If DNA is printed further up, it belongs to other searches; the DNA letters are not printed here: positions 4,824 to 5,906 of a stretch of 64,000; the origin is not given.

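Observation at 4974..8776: Paralogous pair of secreted, C-terminally anchored proteins of unknown family brackets an orphan solute-binding protein and a CPBP protease, directly downstream of the copper locus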

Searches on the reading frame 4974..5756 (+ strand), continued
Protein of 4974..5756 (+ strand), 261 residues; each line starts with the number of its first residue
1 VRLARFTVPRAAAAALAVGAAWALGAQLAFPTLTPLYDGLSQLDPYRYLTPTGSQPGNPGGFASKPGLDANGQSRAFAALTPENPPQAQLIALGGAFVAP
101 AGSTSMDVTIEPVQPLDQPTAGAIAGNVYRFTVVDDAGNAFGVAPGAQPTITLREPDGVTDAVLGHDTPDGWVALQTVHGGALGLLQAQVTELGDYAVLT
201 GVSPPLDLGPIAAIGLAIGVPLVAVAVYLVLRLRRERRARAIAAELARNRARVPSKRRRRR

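Call 40: find_encoding_contigs(protein=P0101, flank=8000, max_places=2)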
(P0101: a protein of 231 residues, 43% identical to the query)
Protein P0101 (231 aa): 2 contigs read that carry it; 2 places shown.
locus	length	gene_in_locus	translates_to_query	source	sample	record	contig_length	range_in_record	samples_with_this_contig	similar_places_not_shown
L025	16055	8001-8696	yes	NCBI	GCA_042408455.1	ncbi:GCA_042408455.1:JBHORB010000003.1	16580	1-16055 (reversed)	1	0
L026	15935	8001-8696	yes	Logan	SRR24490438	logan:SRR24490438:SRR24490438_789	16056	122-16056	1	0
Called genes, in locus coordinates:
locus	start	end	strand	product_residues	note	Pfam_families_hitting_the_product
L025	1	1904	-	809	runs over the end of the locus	?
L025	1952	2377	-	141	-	-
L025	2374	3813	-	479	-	-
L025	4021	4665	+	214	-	-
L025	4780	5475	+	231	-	-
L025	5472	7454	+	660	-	PF04234:CopC, PF05425:CopD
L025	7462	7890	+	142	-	PF14347:DUF4399 (faint)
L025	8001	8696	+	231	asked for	-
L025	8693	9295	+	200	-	PF02517:Rce1-like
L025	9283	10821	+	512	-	PF09678:Caa3_CtaG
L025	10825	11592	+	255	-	PF02630:SCO1-SenC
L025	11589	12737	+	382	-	-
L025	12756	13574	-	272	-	-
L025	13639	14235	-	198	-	-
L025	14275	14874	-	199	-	PF13458:Peripla_BP_6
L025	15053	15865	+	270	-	PF03824:NicO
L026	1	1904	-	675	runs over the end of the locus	?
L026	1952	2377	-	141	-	-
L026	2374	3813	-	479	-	-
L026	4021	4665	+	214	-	-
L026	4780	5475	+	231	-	-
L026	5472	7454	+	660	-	PF04234:CopC, PF05425:CopD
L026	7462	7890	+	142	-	PF14347:DUF4399 (faint)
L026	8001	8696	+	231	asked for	-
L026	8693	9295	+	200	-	PF02517:Rce1-like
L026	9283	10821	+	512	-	PF09678:Caa3_CtaG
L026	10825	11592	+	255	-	PF02630:SCO1-SenC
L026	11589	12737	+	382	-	-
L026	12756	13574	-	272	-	-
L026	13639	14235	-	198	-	-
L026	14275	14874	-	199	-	PF13458:Peripla_BP_6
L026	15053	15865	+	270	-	PF03824:NicO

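Call 41: find_encoding_contigs(protein=P0109, flank=8000, max_places=2)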
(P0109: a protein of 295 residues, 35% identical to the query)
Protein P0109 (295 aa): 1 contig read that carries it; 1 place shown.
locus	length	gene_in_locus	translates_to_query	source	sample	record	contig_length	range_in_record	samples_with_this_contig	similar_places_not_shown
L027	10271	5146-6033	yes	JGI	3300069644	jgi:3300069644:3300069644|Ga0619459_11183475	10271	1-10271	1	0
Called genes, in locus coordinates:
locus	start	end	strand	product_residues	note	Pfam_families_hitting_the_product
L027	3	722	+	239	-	?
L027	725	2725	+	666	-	PF04234:CopC, PF05425:CopD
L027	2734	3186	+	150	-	-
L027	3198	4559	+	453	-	PF13458:Peripla_BP_6, PF01094:ANF_receptor (weak)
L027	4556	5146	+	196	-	PF02517:Rce1-like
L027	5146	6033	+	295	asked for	-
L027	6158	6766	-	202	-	PF00072:Response_reg, PF00196:GerE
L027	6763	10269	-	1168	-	?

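Call 47: find_related_loci(query=A5, collection=metagenome_contigs, flank=10000)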
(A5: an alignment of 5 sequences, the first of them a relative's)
Query A5 (264 aa) in metagenome_contigs; peptide patterns used: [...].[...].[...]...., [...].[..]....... (x = any residue, [..] = any of these).
267 stretches matched a pattern; 32 encode a relative of the query (tblastn E <= 1e-3); 32 distinct loci.
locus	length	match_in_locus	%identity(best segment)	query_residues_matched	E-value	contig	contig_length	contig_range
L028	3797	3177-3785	55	3-204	1e-53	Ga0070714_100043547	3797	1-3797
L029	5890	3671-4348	45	6-246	2e-44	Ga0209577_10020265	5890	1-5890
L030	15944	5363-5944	47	6-202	9e-35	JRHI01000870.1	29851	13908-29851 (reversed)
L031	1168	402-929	43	22-201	9e-36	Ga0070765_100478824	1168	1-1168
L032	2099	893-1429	42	21-204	6e-30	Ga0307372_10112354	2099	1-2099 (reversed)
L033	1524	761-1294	43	22-202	3e-29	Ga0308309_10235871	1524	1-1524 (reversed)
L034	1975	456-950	43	30-202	2e-26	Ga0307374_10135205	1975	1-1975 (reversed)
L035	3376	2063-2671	38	4-214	4e-26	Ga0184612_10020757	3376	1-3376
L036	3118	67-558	45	30-202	1e-25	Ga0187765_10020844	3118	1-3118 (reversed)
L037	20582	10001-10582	43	6-204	6e-25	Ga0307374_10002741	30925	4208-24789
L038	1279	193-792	40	1-212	4e-25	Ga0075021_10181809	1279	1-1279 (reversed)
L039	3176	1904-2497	39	1-203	3e-24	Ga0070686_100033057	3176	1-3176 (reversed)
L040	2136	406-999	39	1-202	6e-24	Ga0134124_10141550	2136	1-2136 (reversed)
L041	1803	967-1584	38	3-231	3e-23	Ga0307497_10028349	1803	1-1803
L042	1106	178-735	40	11-205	2e-23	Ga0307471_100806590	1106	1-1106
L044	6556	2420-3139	31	29-253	2e-19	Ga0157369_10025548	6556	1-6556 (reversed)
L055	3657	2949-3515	32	5-202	5e-9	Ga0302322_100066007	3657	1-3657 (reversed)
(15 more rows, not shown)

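Call 50: search_protein_families(library=pfam, proteins=[P0160, P0205, P0218, P0183, P0161, P0254, P0226, P0252, L025:9283-10818:+, L025:11589-12734:+], max_evalue=0.01)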
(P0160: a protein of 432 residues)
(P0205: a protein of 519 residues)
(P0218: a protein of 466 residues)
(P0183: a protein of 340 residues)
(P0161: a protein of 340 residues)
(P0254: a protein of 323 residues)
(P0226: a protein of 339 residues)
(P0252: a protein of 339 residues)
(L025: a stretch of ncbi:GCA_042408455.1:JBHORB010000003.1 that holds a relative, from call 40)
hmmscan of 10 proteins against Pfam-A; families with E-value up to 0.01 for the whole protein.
P0160 (432 aa): 0 families

P0205 (519 aa): 1 family
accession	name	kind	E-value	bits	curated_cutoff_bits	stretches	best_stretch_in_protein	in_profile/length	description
PF09678.15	Caa3_CtaG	-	6.4e-69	232.4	27.7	1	240-477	2-236/237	Cytochrome c oxidase caa3 assembly factor (Caa3_CtaG)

P0218 (466 aa): 0 families

P0183 (340 aa): 1 family
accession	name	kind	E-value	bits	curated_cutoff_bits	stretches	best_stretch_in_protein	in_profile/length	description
PF07495.19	Y_Y_Y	-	0.0043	17.4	26.6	0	104-121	26-44/65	Y_Y_Y domain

P0161 (340 aa): 0 families

P0254 (323 aa): 0 families

P0226 (339 aa): 0 families

P0252 (339 aa): 0 families

L025:9283-10818:+ (512 aa): 1 family
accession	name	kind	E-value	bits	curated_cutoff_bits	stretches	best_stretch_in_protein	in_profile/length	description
PF09678.15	Caa3_CtaG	-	8.1e-70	235.3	27.7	1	235-472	2-236/237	Cytochrome c oxidase caa3 assembly factor (Caa3_CtaG)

L025:11589-12734:+ (382 aa): 8 families
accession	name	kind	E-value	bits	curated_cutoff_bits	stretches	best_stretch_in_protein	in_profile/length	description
PF24684.1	Vgb_lyase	-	7.2e-48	163.3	50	1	86-371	3-284/290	Virginiamycin B lyase family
PF08450.18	SGL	-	1.5e-12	48.1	26.3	1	103-225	93-227/246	SMP-30/Gluconolactonase/LRE-like region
PF21959.2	DUF6923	-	3.4e-10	40.5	27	1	96-186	87-178/234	Repeat of unknown function (DUF6923)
PF07494.17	Reg_prop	-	6e-08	32.4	20.4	0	268-285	5-22/24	Two component regulator propeller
PF16819.11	DUF5074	-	8.1e-08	32.1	27.2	0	91-137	176-226/353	Domain of unknown function (DUF5074)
PF01436.27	NHL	-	0.00021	21.6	20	0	183-199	3-19/28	NHL repeat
PF13449.12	Phytase-like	-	0.00052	20.4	27.6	0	143-180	72-109/284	Esterase-like activity of phytase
PF20067.5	SSL_N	-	0.0013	19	18.9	0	273-293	26-46/46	Strictosidine synthase-like, N-terminal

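Call 54: search_protein_families(library=pfam, proteins=[L055:623-2164:+, L023:3763-5193:+, L044:196-1590:+], max_evalue=1)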
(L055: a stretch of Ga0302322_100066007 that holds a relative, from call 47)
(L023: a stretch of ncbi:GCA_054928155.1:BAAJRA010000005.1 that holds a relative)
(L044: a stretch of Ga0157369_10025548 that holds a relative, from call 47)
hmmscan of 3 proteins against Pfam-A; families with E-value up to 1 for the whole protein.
L055:623-2164:+ (514 aa): 0 families

L023:3763-5193:+ (477 aa): 1 family
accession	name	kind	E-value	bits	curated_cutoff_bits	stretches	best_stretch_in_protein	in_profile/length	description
PF19617.4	DUF6122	-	0.019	15.9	27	0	369-405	44-80/102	Family of unknown function (DUF6122)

L044:196-1590:+ (465 aa): 0 families

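Call 55: search_protein_families(library=ncbifam, proteins=[L055:623-2164:+, L023:3763-5193:+, L044:196-1590:+], max_evalue=1)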
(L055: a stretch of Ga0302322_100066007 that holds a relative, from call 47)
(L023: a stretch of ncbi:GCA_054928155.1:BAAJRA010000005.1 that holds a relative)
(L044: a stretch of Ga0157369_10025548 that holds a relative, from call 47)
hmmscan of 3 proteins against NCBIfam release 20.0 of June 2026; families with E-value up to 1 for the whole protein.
L055:623-2164:+ (514 aa): 0 families

L023:3763-5193:+ (477 aa): 0 families

L044:196-1590:+ (465 aa): 0 families

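Call 62: search_solved_structures(query=A6, max_evalue=1)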
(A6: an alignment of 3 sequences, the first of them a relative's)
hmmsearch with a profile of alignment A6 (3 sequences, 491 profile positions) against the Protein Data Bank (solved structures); distinct sequences matched with E-value up to 1: 0.

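Call 78: search_protein_families(library=ncbifam, alignment_id=A1, max_evalue=0.1)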
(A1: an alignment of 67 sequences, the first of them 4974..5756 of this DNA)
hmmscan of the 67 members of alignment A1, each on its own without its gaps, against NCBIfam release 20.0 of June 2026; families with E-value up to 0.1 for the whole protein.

A. member 1, window:4974-5756:+ (261 aa): 0 families

B. families by the number of members that match (of 67 scanned): 18 families
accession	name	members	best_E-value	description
NF058571.1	GVDTG_CTERM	2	0.00029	GVDTG sorting domain-containing protein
NF050115.1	membrane_Rv2732c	2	0.018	Rv2732c family membrane protein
NF004932.0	PRK06287.1-3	2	0.027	cobalt transport protein CbiN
NF058582.1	Microco_LAVTG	1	0.00034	LAVTG motif-containing sortase-dependent surface protein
NF058595.1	invert_tail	1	0.0013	lipo-invert putative C-terminal anchoring domain-containing protein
NF041740.1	choice_anch_T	1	0.002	choice-of-anchor T family protein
TIGR01167.1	LPXTG_anchor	1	0.0041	LPXTG cell wall anchor domain-containing protein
NF011356.0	PRK14774.1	1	0.0056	lipoprotein signal peptidase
TIGR00638.1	Mop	1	0.015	molybdenum-pterin binding domain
NF047839.1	PspM_Rv2743c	1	0.028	phage shock envelope stress response protein PspM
TIGR03931.1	T7SS_Rv3446c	1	0.028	type VII secretion-associated protein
NF041528.1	strep_LAETG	1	0.03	LAETG motif-containing sortase-dependent surface protein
NF051874.1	PVV_CTERM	1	0.035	PVV-CTERM domain-containing choice-of-anchor G protein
TIGR00784.1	citMHS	1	0.038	citrate:proton symporter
NF050160.1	CbxlyestCULP6MYC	1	0.041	carboxylesterase Culp6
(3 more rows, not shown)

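Call 81: find_homologous_proteins(query=L025:9283-10818:+, max_evalue=1e-20)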
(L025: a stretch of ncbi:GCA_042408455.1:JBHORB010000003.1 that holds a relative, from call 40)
Query L025:9283-10818:+ (512 aa): 519 proteins with E <= 1e-20 among 8000 candidates; the best 120 are listed.
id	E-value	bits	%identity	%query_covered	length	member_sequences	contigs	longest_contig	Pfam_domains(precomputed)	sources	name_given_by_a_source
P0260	0.0e+0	1125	100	100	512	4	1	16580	PF09678.16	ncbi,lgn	-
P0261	4.2e-238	809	77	94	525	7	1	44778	PF09678.16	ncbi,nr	ncbi:MAG TPA: cytochrome c oxidase assembly protein [Candidatus Acidoferrales bacterium]|nr:cytochro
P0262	1.6e-235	801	73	98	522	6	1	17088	PF09678.16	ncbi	ncbi:MAG: cytochrome c oxidase assembly protein [Candidatus Limnocylindrales bacterium]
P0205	3.9e-235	799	73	98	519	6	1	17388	PF09678.16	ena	-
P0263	6.5e-187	640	63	86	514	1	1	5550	PF09678.16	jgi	jgi:putative membrane protein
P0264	5.6e-122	426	67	56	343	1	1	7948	PF09678.16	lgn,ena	-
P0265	6.8e-120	419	66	58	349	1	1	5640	PF09678.16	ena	-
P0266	5.7e-119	416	63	59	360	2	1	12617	PF09678.16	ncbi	-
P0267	1.0e-116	409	66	57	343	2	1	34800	PF09678.16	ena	-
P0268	5.3e-111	390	60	59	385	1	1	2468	PF09678.16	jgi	jgi:putative membrane protein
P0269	2.4e-110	388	60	57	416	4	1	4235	PF09678.16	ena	-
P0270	9.8e-110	386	61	60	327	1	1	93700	PF09678.16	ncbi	-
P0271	2.4e-109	384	62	56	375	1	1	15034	PF09678.16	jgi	jgi:putative membrane protein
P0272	9.6e-109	382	59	57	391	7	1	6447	PF09678.16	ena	-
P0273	7.2e-108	379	63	54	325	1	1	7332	PF09678.16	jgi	jgi:putative membrane protein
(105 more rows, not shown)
